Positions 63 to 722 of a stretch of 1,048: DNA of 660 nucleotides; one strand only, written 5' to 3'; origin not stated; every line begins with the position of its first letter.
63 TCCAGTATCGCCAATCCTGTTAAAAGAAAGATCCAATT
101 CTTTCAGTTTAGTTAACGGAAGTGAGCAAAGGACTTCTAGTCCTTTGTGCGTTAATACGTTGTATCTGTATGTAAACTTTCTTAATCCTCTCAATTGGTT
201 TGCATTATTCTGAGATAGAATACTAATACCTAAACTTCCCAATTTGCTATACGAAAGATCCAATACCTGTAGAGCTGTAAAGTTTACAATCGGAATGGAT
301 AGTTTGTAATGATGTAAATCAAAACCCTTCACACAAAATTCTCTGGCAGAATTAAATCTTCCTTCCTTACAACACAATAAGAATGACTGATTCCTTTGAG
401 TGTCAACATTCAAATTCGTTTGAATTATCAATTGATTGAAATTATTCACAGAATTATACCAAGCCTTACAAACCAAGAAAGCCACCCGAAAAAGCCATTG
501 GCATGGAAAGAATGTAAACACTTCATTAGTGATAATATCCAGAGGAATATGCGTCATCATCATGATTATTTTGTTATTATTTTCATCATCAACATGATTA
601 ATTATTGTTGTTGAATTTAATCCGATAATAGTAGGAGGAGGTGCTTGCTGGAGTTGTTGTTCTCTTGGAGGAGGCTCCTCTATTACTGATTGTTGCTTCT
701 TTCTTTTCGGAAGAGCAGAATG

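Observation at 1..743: Main gene is on the minus strand and absent from the ORF track: an F-box + LRR protein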

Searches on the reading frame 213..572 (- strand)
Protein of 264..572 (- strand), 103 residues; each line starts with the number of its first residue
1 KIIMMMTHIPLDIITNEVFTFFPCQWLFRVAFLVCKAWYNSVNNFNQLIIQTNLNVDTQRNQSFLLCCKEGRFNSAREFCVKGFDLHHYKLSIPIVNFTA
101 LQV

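Call 23: search_protein_representatives(protein=window:264-572:-)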
Query: 103 residues. Proteins with E-value up to 0.001 (for the whole library): 4; up to 1e-10: 1; up to 1e-30: 1. The best 4 are listed.
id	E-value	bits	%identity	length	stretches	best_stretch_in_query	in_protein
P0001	1.2e-61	221.6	97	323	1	1-103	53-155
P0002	2.3e-10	56.9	34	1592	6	55-87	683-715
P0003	3.8e-07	46.6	35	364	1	6-89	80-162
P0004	1.1e-05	41.9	37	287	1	8-83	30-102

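Call 25: search_protein_families(library=pfam, proteins=[P0002, P0003, P0004], max_evalue=1)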
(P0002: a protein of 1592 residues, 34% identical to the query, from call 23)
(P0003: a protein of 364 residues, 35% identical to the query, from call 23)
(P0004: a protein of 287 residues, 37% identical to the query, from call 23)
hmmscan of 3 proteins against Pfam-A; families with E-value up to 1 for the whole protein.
P0002 (1592 aa): 15 families
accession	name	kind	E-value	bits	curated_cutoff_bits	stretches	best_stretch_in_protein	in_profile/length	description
PF12796.13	Ank_2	-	5e-255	825.5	27.3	23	623-717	1-89/90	Ankyrin repeats (3 copies)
PF00023.36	Ank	-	6.7e-242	767.4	21.1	38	515-548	1-32/33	Ankyrin repeat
PF13637.12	Ank_4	-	8.2e-197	632.9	22.7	36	162-199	1-38/50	Ankyrin repeats (many copies)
PF13857.12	Ank_5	-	1.3e-152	494.2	27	23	212-265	1-55/56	Ankyrin repeats (many copies)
PF13606.12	Ank_3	-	5.7e-143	445.4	22.3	21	346-374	1-29/30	Ankyrin repeat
PF09103.16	BRCA-2_OB1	-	5.5e-18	65.5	25.6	1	415-454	59-97/123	BRCA2, oligonucleotide/oligosaccharide-binding, domain 1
PF24521.3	Ank_KRIT1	-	6.4e-18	65.3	80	3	154-216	42-108/149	KRIT1 ankyrin-repeats domain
PF23745.1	ANK_LRRK2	-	6e-12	46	27.5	2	158-219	31-90/130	LRRK2 ANK repeat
PF00106.31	adh_short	-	1.2e-05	25.3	26.6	0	1288-1323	15-50/195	short chain dehydrogenase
PF18419.6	ATP-grasp_6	-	1.9e-05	24.6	25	0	1147-1166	10-29/54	ATP-grasp-like domain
PF13669.12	Glyoxalase_4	-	2.9e-05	24.8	27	0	465-543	16-92/109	Glyoxalase/Bleomycin resistance protein/Dioxygenase superfamily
PF22741.1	PTP-NADK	-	0.00043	20.2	27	0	476-499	99-122/163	DSP-PTPase phosphatase fused to NAD+ Kinase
PF23881.1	DUF7234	-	0.00086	19.8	24.4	0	1281-1320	21-59/80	Family of unknown function (DUF7234)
PF04131.20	NanE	-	0.014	15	27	0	848-889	131-172/192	Putative N-acetylmannosamine-6-phosphate epimerase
PF07015.17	VirC1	-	0.12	12.2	24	0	329-358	22-51/231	VirC1 protein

P0003 (364 aa): 5 families
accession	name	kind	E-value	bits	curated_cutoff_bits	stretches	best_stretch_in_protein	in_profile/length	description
PF13516.12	LRR_6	-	2.3e-12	46.4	23.4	3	251-272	2-23/24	Leucine Rich repeat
PF12799.13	LRR_4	-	1.2e-08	35.4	27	2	227-267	2-38/44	Leucine Rich repeats (2 copies)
PF00560.39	LRR_1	-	1e-05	25.1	20.6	1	253-272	1-20/23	Leucine Rich Repeat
PF13855.12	LRR_8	-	3.5e-05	23.9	27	2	279-317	2-38/61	Leucine rich repeat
PF25013.1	LRR_Zer-1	-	0.97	10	27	1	250-315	6-65/137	Zer-1-like, Leucine-rich repeats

P0004 (287 aa): 10 families
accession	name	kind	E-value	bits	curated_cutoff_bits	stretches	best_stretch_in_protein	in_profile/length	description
PF13516.12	LRR_6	-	4.3e-21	73.7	23.4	4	120-137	4-21/24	Leucine Rich repeat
PF00560.39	LRR_1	-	7.8e-08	31.4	20.6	1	121-139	2-20/23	Leucine Rich Repeat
PF12799.13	LRR_4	-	1.4e-07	31.9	27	1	149-185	3-36/44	Leucine Rich repeats (2 copies)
PF13855.12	LRR_8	-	0.00041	20.5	27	1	121-185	3-61/61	Leucine rich repeat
PF24758.1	LRR_At5g56370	-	0.0011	19.2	27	1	104-154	46-96/227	FBD-associated F-box protein At5g56370, LRR repeats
PF12937.12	F-box-like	-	0.0011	19.1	24.3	1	35-67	8-38/47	F-box-like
PF18511.6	F-box_5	-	0.0045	17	25.5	1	52-63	24-35/42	F-box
PF24048.1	LRR_NXF1-5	-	0.0079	16.2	30.5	1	118-187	53-118/142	NXF1/2/3/5 leucine-rich repeat domain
PF18135.7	Type_ISP_C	-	0.014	14.9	25.9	1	4-77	52-117/342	Type ISP C-terminal specificity domain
PF00646.38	F-box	-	0.042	14.2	20.5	1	51-71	22-42/43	F-box domain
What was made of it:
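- Tried and rejected: Exhaustive phmmer hit P0002 (1592 aa, E=2.3e-10; call 23): a pure ankyrin-repeat protein (call 25).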

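Call 29: find_homologous_proteins(query=A2, max_evalue=10)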
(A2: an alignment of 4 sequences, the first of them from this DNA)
Query A2 (4 sequences): 233 candidates shared short words with the query, none scored E <= 10.
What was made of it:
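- Tried and rejected: Word-index search with alignment A2 (call 29): returned nothing at E<=10, although P0001 must match.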

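Call 30: search_solved_structures(query=A2, max_evalue=10, show_alignments=5)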
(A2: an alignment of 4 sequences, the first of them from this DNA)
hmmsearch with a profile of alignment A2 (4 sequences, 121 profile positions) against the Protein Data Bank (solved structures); distinct sequences matched with E-value up to 10: 68 (the best 60 are shown).
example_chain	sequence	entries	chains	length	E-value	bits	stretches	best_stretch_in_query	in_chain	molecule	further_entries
9j7j_A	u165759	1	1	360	4.7e-07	33.3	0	102-121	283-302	GALA protein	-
1dfj_I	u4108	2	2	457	5.2e-07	33.2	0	93-118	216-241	RIBONUCLEASE INHIBITOR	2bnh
4per_A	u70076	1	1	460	4.2e-06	30.2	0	90-120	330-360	Ribonuclease Inhibitor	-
4peq_B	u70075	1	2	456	4.4e-06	30.2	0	89-118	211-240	Ribonuclease/angiogenin inhibitor 1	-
4xa9_A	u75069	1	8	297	1.4e-05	28.6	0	95-121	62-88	Gala protein type 1, 3 or 4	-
3tsr_E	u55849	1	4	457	0.00046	23.7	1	87-120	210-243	Ribonuclease inhibitor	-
9y6s_8O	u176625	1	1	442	0.00082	22.8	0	83-118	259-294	Leucine-rich repeat protein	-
9y6s_8R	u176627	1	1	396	0.0017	21.8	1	99-119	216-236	Leucine-rich repeat protein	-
1a4y_A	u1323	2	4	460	0.0024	21.3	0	98-117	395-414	RIBONUCLEASE INHIBITOR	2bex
1z7x_W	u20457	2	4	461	0.0025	21.3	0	98-117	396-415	Ribonuclease inhibitor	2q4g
9e5c_4q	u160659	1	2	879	0.0071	19.8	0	88-120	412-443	Leucine-rich repeat protein (LRRP)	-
4r5d_A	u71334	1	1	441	0.014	18.9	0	98-118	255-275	Leucine rich repeat protein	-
2z63_A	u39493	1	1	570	0.059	16.8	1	69-113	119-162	Toll-like receptor 4, Variable lymphocyte receptor B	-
3fxi_A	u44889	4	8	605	0.069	16.6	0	69-113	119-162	Toll-like receptor 4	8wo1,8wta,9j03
2z62_A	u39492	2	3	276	0.077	16.5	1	69-113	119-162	Toll-like receptor 4, Variable lymphocyte receptor B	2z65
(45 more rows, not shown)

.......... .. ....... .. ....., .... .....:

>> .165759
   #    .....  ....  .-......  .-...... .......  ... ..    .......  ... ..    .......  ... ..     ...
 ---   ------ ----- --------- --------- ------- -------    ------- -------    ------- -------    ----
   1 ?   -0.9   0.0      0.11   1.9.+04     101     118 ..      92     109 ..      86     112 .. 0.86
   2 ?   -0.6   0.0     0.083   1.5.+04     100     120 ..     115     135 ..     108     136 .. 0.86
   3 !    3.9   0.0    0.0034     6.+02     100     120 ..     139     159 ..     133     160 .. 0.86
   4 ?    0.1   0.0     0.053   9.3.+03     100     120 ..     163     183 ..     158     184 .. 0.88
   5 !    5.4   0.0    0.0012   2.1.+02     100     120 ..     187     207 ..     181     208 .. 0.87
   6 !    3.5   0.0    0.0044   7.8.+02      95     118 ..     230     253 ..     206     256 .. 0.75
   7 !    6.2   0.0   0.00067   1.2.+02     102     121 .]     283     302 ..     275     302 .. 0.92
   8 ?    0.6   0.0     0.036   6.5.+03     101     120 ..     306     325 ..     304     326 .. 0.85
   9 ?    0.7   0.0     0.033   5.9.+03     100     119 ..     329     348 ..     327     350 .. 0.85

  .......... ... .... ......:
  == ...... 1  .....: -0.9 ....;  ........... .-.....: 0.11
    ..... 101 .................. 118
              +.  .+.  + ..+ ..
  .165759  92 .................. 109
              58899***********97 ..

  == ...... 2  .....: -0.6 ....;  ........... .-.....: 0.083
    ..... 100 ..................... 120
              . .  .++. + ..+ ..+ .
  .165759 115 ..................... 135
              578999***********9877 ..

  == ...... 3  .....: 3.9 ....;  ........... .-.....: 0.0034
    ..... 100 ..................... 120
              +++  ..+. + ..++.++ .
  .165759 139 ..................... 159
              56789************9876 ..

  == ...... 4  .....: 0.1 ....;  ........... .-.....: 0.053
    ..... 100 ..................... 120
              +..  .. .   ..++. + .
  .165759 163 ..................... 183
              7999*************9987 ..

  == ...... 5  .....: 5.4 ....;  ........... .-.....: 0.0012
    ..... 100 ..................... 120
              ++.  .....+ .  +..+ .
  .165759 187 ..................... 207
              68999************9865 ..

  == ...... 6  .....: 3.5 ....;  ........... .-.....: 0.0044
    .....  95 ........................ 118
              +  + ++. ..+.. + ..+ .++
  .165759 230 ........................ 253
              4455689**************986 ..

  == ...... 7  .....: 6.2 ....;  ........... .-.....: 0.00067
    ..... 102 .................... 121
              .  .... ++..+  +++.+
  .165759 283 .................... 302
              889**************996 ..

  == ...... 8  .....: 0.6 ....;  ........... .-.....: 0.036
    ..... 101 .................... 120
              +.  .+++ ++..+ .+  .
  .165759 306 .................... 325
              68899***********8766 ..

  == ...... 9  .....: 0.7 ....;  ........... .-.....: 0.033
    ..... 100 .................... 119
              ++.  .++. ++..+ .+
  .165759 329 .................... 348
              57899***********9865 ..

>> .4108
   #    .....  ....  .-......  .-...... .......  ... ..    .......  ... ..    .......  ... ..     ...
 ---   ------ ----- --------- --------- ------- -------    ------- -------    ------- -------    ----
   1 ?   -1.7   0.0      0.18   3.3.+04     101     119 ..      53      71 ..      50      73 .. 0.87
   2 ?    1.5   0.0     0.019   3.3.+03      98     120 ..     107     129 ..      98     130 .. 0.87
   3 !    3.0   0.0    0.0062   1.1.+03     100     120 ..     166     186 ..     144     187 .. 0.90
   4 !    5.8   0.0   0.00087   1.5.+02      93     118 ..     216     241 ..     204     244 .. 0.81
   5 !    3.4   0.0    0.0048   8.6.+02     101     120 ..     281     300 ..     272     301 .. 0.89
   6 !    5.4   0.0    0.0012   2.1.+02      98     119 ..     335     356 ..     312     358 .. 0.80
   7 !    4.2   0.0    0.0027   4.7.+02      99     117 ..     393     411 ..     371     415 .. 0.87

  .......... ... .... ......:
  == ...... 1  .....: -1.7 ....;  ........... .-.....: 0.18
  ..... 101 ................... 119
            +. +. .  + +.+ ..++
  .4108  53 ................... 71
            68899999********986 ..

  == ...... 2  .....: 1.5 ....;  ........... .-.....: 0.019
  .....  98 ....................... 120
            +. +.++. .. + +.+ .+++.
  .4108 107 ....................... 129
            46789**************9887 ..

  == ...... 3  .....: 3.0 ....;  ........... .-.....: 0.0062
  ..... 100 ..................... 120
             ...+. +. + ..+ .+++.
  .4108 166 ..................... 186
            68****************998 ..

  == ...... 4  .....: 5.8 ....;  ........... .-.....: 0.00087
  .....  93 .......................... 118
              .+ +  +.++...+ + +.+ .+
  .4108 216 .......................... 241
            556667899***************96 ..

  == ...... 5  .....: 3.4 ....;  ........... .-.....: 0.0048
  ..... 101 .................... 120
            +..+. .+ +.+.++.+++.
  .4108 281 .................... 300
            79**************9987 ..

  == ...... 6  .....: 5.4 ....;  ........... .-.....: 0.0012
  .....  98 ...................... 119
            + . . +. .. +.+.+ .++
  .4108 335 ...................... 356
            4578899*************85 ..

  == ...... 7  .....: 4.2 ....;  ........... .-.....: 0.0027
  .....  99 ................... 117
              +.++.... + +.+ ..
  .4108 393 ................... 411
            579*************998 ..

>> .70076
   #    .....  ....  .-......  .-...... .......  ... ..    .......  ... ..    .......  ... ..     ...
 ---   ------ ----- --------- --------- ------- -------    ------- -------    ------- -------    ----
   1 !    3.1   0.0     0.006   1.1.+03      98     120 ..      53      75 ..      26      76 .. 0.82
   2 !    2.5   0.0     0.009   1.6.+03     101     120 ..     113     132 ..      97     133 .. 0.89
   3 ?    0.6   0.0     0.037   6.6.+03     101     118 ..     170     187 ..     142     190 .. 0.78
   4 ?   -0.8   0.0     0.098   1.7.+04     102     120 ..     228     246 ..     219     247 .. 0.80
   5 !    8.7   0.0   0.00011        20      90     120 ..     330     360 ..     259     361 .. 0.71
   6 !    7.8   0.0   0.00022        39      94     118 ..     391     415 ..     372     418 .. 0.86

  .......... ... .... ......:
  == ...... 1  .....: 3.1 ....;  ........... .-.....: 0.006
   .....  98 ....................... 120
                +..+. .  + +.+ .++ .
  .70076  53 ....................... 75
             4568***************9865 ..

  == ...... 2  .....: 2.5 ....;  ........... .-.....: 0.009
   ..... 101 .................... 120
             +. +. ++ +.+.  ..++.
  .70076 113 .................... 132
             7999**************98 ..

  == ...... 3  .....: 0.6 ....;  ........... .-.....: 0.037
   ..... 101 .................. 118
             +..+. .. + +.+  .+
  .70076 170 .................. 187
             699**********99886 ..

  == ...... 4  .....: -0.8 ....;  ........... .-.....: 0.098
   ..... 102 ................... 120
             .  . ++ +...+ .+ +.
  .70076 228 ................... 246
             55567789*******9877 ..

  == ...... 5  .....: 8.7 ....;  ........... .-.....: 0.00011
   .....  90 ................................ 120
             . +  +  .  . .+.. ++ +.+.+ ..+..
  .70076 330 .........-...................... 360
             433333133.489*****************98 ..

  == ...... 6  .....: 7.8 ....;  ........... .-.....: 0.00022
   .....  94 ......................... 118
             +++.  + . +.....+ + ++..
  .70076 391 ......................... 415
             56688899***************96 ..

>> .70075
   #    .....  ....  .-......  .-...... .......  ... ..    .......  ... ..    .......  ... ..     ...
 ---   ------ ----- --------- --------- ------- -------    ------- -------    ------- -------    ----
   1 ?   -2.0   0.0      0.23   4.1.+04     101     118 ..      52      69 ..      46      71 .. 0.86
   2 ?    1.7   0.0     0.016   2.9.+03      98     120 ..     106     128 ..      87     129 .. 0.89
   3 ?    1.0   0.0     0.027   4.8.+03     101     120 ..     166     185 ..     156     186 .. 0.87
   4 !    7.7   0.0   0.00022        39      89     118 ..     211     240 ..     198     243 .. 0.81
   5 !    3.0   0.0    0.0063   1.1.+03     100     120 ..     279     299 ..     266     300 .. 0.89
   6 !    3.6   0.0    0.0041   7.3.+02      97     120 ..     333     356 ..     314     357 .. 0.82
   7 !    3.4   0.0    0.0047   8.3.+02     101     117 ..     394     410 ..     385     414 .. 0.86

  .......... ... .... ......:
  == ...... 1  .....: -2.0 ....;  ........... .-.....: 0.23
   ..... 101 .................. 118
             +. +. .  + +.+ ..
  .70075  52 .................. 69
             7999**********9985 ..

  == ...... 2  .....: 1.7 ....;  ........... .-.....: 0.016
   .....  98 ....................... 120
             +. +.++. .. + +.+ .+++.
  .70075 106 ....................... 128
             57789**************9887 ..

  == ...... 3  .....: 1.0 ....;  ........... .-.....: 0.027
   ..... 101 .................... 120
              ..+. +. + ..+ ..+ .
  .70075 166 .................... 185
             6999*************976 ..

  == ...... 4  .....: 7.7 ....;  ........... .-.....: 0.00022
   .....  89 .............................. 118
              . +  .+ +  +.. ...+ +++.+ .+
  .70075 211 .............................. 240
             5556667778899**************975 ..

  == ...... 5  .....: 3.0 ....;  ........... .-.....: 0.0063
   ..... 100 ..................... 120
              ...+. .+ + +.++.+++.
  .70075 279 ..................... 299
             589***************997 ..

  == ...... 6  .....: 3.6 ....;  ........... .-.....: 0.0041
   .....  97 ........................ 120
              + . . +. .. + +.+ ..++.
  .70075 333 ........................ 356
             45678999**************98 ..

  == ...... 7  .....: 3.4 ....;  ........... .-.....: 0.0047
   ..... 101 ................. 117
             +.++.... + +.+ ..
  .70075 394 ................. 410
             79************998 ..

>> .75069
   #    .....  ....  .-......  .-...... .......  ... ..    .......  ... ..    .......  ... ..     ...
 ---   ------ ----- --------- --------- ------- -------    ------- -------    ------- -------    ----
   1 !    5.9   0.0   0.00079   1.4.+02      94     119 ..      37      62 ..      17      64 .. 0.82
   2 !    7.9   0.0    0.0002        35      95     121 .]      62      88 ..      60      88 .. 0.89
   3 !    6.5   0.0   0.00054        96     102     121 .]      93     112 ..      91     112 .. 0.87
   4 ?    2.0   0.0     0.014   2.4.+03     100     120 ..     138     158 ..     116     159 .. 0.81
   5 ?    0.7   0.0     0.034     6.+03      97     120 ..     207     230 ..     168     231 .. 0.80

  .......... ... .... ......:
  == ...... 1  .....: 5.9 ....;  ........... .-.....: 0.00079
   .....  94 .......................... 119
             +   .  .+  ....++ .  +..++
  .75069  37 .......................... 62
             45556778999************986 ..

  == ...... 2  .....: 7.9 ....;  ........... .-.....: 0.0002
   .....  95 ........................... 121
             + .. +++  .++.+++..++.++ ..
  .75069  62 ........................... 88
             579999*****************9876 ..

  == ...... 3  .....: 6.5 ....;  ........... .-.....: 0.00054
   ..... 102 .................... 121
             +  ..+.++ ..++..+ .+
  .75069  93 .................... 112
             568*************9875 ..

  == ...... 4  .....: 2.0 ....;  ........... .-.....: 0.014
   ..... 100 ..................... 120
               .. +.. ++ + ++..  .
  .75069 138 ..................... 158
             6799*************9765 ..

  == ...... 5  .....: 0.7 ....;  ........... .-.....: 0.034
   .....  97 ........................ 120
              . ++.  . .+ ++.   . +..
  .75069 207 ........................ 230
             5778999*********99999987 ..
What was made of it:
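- Tried and rejected: PDB search with a profile that included the first LRR (call 30): swamped by LRR hits.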

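Call 35: find_encoding_contigs(protein=P0004, flank=4000, max_places=2)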
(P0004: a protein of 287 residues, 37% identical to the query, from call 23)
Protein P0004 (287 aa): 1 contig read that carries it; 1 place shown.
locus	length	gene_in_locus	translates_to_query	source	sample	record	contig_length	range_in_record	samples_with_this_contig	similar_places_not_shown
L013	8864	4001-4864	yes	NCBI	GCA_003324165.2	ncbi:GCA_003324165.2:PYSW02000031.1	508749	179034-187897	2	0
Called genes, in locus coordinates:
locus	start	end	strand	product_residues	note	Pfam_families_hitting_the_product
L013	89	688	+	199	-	-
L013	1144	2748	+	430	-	PF01217:Clat_adaptor_s (weak), PF00928:Adap_comp_sub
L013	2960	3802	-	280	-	-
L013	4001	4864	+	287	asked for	PF12799:LRR_4 (faint), PF00560:LRR_1 (faint), PF13516:LRR_6 (faint)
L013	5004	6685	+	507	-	-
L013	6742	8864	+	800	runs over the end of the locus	PF24885:TPR_NPHP3 (faint), PF13374:TPR_10 (faint), PF13424:TPR_12 (faint)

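Call 65: predict_structure(alignment_id=A5)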
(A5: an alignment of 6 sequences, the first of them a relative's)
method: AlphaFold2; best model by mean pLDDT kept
length: 287 residues; sequences in the alignment: 6
mean_pLDDT: 76.9   pTM: 0.77
mean pLDDT of the five models: 76.9, 74.1, 72.9, 72.6, 70.4
residues with pLDDT >= 90: 114; 70-90: 100; 50-70: 18; < 50: 55
segments of 3 or more residues with pLDDT < 50: 1-28, 42-67
pLDDT, mean of each block of 10 residues (from residue 1): 31 38 41 55 40 39 49 76 77 79 90 83 92 95 89 96 94 95 97 94 96 94 89 93 87 80 83 82 77
secondary structure, 60 per line:
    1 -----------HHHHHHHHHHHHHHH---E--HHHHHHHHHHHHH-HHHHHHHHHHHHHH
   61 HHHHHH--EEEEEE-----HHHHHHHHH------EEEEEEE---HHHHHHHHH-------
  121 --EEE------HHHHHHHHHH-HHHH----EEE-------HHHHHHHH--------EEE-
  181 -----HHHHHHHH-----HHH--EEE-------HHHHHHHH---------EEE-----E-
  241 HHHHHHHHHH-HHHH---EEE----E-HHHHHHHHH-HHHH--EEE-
elements in order: H12-26 H33-45 H47-66 E69-74 H80-88 E95-101 H105-113 E123-125 H132-141 H143-146 E151-153 H161-168 E177-179 H186-193 E204-206 H214-221 E231-233 H241-250 H252-255 E259-261 H268-276 H278-281 E284-286
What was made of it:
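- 363..437 (-): Linker (residues 103-127) with family-invariant F121, C125, G128, R129. Probably the first, irregular turns of the LRR solenoid. In the N. lovaniensis homolog the equivalent region folds as beta-alpha units with pLDDT 76-90 (call 65).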

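Call 67: fold_search(model_id=the predicted structure, library=pdb)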
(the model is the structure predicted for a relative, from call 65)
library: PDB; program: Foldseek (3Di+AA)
matches with E <= 10: 960; with E <= 0.001: 147
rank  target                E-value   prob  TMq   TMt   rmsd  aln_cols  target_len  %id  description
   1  9j7j                  2.4e-11  1.00  0.50  0.41   4.0       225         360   26  The crystal structure of RipG4 LRR domain (released 2025-09-03)
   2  4xa9_A                8.2e-11  1.00  0.58  0.66   4.0       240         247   22  Crystal structure of the complex between the N-terminal domain of RavJ and LegL1 from Legionella pneumophila str. Phil (released 2015-01-28)
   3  4xa9_G                9.8e-11  1.00  0.56  0.63   4.3       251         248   22  Crystal structure of the complex between the N-terminal domain of RavJ and LegL1 from Legionella pneumophila str. Phil (released 2015-01-28)
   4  3tsr_E                1.2e-10  1.00  0.62  0.41   3.9       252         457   18  X-ray structure of mouse ribonuclease inhibitor complexed with mouse ribonuclease 1 (released 2012-09-19)
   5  8j07_5                1.2e-10  1.00  0.65  0.62   4.8       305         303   21  96nm repeat of human respiratory doublet microtubule and associated axonemal complexes (released 2023-07-26)
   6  9xrl_h                2.2e-10  1.00  0.63  0.27   3.9       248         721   22  Structure of mouse cytoplasmic lattice (CPL) repeating unit (released 2026-03-18)
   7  4r5d                  7.1e-10  1.00  0.57  0.38   4.6       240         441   20  Crystal structure of computational designed leucine rich repeats DLRR_G3 in space group F222 (released 2015-01-07)
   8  1a4y_A                7.5e-10  1.00  0.48  0.32   6.5       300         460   16  RIBONUCLEASE INHIBITOR-ANGIOGENIN COMPLEX (released 1998-10-14)
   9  4peq_B                1.4e-09  1.00  0.60  0.40   4.2       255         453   19  Structure of bovine ribonuclease inhibitor complexed with bovine ribonuclease I (released 2014-06-25)
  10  4peq_D                2.0e-09  1.00  0.59  0.39   4.0       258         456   18  Structure of bovine ribonuclease inhibitor complexed with bovine ribonuclease I (released 2014-06-25)
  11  9xrl_H                2.0e-09  1.00  0.60  0.26   4.3       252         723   21  Structure of mouse cytoplasmic lattice (CPL) repeating unit (released 2026-03-18)
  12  7wbu                  2.1e-09  1.00  0.61  0.21   3.5       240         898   23  Cryo-EM structure of bovine NLRP9 (released 2022-04-06)
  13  4per_A                2.4e-09  1.00  0.57  0.38   4.3       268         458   16  Structure of Gallus gallus ribonuclease inhibitor complexed with Gallus gallus ribonuclease I (released 2014-06-25)
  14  12dl_MA               4.1e-09  1.00  0.64  0.21   4.3       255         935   21  Native structure of the cytoplasmic lattice (CPL) asymmetric unit from mouse MII eggs (released 2026-04-08)
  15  2bex_A                5.4e-09  1.00  0.63  0.41   3.7       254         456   18  Crystal structure of Placental Ribonuclease Inhibitor in complex with Human Eosinophil Derived Neurotoxin at 2A resolu (released 2005-03-17)
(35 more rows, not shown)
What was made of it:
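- On FBXL subclass (F-box + LRR): The best matches are RI/NLR-type, with FBXL2 at rank 28 and FBXL17 at rank 45 in Foldseek (call 67).
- On RNI-like (ribonuclease-inhibitor-type) LRR superfamily: Foldseek finds RNase inhibitor at E=1.2e-10 on the homolog model (call 67).
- Closest known: FBXL-class SCF substrate receptors. Same: The LRR fold matches FBXL2-SKP1 (6o60_C, E=2.2e-8) and FBXL17 (call 67).
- The LRRs resemble RI/NLR-type repeats more than the cysteine-containing type of classical FBXL proteins (call 67).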
